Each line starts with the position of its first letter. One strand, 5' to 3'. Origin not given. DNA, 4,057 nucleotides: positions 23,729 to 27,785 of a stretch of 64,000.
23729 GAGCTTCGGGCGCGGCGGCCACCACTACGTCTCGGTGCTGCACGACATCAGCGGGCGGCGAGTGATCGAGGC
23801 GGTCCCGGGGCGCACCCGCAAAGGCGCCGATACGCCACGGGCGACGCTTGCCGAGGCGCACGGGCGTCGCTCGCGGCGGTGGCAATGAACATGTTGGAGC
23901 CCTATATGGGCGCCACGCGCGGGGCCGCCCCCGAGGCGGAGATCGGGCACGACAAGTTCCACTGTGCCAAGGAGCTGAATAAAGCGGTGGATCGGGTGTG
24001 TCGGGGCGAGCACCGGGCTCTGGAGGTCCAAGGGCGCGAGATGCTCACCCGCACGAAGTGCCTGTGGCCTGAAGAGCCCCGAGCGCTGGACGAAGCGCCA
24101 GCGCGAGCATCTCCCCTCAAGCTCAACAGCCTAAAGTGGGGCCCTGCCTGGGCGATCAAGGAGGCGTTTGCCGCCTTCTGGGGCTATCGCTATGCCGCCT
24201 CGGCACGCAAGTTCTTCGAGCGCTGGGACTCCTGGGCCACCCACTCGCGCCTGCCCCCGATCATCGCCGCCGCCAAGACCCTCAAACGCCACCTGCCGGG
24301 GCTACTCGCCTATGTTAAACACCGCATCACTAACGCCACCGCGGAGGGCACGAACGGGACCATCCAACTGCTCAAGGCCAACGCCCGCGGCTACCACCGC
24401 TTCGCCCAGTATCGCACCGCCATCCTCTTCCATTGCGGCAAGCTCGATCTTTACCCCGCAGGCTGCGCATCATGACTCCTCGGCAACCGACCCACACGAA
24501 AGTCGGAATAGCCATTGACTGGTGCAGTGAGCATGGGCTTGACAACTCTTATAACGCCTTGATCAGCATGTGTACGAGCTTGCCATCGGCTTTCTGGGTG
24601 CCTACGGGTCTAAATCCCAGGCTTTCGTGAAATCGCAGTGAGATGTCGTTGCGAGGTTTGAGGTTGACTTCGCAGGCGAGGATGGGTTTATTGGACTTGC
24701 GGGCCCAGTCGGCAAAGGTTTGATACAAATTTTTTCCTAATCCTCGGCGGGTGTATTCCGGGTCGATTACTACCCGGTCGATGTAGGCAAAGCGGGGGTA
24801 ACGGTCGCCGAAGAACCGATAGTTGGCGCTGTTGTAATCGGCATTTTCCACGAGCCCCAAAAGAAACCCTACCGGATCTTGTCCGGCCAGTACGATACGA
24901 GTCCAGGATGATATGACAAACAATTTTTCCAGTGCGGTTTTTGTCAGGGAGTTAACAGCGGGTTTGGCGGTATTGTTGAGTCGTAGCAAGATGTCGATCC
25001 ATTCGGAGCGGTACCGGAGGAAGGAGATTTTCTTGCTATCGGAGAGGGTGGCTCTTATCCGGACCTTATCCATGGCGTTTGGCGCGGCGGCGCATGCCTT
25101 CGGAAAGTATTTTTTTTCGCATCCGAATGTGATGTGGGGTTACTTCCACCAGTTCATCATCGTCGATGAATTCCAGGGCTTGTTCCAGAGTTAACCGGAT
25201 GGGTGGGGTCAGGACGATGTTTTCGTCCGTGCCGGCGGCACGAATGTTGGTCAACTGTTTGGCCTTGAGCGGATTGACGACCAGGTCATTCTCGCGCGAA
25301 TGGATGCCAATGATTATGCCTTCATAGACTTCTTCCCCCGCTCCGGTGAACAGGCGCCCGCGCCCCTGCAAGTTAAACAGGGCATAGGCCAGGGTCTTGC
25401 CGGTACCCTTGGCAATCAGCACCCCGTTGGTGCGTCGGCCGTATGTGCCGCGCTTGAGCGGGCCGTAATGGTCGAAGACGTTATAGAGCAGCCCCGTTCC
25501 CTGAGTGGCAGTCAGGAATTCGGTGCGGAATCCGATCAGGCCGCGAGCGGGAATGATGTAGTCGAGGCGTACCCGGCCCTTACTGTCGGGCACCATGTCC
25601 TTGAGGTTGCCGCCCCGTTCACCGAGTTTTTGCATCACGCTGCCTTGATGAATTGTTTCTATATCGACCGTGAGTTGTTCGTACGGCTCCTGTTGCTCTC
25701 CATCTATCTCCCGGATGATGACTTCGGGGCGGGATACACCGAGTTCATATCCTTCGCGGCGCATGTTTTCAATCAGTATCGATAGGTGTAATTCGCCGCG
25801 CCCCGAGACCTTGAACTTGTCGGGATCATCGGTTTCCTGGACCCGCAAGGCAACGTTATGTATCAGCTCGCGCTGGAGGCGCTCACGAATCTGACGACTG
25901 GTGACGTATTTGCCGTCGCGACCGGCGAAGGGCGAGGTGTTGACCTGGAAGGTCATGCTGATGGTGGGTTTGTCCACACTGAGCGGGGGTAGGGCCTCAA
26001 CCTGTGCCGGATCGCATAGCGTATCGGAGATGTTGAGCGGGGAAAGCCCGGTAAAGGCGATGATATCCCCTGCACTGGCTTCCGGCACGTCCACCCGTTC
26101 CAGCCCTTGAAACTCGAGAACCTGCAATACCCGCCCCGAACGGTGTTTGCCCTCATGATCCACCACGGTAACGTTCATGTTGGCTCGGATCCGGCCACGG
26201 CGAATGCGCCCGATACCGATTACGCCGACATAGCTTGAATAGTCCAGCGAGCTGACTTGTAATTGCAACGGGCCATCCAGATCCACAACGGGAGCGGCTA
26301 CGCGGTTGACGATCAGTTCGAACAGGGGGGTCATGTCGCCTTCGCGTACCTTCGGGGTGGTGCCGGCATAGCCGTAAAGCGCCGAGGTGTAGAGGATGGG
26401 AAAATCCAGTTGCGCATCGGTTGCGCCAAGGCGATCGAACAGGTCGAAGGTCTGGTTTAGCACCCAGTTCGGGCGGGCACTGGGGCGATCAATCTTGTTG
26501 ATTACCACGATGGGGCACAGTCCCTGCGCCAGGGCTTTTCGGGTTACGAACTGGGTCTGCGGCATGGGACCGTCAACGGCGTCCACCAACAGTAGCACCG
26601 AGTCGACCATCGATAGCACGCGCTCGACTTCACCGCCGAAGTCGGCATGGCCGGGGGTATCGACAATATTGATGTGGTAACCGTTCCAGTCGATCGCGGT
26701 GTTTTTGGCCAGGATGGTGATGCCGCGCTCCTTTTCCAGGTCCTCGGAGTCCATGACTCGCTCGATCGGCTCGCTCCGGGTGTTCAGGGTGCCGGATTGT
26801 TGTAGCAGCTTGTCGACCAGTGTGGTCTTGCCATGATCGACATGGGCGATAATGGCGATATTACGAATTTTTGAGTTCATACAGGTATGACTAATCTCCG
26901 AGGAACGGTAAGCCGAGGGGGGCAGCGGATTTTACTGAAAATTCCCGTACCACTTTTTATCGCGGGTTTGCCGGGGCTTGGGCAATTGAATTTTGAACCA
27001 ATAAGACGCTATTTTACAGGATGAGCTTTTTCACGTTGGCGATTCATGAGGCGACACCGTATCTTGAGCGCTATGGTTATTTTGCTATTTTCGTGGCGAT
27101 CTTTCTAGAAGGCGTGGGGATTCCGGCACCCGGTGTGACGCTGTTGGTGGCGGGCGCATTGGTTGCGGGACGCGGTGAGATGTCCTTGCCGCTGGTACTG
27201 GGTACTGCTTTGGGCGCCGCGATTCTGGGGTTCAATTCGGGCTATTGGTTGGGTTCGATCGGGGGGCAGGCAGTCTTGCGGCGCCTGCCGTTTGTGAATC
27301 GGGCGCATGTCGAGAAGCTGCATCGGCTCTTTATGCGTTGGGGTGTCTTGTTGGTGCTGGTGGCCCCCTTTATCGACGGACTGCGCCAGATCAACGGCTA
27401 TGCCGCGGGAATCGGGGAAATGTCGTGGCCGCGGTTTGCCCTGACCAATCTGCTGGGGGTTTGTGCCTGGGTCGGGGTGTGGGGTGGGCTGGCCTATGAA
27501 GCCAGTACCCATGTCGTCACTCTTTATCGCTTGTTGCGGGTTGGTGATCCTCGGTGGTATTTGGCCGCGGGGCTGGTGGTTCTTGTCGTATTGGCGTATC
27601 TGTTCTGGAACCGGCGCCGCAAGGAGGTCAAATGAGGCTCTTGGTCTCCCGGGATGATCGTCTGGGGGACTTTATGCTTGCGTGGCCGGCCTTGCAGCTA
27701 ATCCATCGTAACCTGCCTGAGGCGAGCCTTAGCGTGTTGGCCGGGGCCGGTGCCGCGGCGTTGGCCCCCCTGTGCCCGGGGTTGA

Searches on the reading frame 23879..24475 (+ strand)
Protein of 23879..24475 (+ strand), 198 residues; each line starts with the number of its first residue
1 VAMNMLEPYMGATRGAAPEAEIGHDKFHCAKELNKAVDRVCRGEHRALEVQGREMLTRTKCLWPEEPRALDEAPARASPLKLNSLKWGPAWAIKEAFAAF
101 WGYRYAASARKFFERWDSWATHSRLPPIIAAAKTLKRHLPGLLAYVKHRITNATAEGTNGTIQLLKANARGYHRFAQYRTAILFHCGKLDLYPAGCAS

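Call 42: search_protein_families(library=pfam, proteins=[window:23879-24475:+], max_evalue=0.000001)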
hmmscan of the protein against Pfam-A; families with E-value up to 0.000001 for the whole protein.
window:23879-24475:+ (198 aa): 1 family
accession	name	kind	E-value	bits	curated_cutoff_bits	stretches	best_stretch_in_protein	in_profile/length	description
PF01610.23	DDE_Tnp_ISL3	-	3.7e-43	148.5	23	1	2-182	59-240/240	Transposase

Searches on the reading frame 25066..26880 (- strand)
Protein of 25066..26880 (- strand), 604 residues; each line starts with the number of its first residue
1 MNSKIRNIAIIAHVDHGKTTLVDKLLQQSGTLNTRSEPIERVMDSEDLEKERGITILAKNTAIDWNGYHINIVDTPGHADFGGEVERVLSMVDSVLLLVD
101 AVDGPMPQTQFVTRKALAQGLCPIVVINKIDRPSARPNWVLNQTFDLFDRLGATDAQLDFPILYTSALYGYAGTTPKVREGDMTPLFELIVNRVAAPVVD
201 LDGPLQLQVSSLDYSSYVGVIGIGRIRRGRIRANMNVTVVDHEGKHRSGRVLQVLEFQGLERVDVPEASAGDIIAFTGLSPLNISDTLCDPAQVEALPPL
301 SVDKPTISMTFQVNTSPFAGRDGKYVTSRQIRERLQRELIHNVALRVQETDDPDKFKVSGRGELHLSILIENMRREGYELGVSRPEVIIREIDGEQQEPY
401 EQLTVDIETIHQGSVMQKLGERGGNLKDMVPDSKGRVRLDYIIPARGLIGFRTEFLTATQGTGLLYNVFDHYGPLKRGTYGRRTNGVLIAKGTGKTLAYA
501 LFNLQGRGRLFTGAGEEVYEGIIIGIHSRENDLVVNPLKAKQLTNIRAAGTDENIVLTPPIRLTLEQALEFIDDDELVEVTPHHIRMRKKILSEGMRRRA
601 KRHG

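Call 42: search_protein_families(library=pfam, proteins=[window:25066-26880:-], max_evalue=0.000001)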
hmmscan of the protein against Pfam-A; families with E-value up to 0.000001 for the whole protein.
window:25066-26880:- (604 aa): 4 families
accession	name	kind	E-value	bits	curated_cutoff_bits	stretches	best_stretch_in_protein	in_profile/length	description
PF00009.33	GTP_EFTU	-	1.6e-54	184.8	26.5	1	4-193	2-185/188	Elongation factor Tu GTP binding domain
PF21018.2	BipA_C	-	3.5e-46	155.9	23.8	1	485-593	1-109/110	TypA/BipA C-terminal domain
PF00679.30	EFG_C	-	1.4e-19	70.4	27.9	1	397-476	3-82/89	Elongation factor G C-terminus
PF03144.31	GTP_EFTU_D2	-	1.6e-10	41.7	30.3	1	219-289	1-73/73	Elongation factor Tu domain 2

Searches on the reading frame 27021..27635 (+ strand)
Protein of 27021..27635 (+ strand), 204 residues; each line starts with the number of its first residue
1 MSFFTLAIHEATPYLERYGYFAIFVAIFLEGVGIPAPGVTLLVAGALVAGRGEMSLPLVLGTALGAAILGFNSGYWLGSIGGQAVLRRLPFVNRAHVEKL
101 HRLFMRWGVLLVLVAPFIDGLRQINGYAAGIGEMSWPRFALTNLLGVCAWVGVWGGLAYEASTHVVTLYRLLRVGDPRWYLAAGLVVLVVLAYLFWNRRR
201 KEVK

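Call 42: search_protein_families(library=pfam, proteins=[window:27021-27635:+], max_evalue=0.000001)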
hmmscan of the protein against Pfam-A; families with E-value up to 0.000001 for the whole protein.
window:27021-27635:+ (204 aa): 1 family
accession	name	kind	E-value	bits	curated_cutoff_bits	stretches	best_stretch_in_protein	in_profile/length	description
PF09335.16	VTT_dom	-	8.8e-12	46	33.9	1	37-157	2-120/123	VTT domain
